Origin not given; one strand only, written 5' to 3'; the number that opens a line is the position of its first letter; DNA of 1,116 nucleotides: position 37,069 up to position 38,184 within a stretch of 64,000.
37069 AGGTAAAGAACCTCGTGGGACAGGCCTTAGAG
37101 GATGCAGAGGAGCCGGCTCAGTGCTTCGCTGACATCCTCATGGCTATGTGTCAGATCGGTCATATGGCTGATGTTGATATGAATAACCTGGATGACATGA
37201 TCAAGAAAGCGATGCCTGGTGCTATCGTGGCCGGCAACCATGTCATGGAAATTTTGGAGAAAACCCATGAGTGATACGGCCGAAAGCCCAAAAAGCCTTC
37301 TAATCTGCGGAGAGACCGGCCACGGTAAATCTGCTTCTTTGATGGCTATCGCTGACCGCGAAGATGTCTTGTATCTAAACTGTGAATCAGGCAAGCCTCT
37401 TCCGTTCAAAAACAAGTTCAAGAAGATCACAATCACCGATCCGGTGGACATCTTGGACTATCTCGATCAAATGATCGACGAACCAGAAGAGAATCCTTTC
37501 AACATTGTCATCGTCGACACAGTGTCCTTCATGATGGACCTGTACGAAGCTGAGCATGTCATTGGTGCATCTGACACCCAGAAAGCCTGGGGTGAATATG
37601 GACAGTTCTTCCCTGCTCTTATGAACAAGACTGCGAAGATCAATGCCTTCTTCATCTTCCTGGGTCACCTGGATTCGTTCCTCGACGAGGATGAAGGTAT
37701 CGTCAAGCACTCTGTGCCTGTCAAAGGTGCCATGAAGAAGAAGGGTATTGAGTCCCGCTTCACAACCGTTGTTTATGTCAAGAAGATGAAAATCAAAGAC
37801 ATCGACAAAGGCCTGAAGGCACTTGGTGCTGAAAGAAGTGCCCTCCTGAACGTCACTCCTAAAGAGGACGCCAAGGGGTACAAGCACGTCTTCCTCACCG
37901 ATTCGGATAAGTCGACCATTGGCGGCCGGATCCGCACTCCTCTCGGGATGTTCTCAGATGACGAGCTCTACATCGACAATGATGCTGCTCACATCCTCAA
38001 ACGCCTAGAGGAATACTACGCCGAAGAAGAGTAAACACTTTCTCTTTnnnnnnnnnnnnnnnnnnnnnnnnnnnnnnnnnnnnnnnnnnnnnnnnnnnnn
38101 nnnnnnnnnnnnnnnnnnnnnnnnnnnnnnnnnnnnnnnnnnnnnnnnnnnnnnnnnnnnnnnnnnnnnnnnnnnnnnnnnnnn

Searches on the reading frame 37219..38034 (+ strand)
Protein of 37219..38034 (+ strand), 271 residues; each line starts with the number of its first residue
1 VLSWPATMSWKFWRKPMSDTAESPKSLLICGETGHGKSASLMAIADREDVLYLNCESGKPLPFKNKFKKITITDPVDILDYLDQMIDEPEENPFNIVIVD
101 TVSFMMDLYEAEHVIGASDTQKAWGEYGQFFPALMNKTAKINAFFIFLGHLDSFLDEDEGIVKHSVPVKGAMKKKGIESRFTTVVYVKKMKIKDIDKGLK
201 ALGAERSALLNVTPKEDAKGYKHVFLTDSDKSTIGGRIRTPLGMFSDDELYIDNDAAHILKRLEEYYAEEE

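Call 46: search_protein_families(library=pfam, proteins=[window:37219-38034:+], max_evalue=0.01)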
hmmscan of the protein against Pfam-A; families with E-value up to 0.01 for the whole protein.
window:37219-38034:+ (271 aa): 1 family
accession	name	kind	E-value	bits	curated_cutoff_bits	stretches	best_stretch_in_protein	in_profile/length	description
PF13479.12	AAA_24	-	1.1e-12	48.7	27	1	24-212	2-185/195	AAA domain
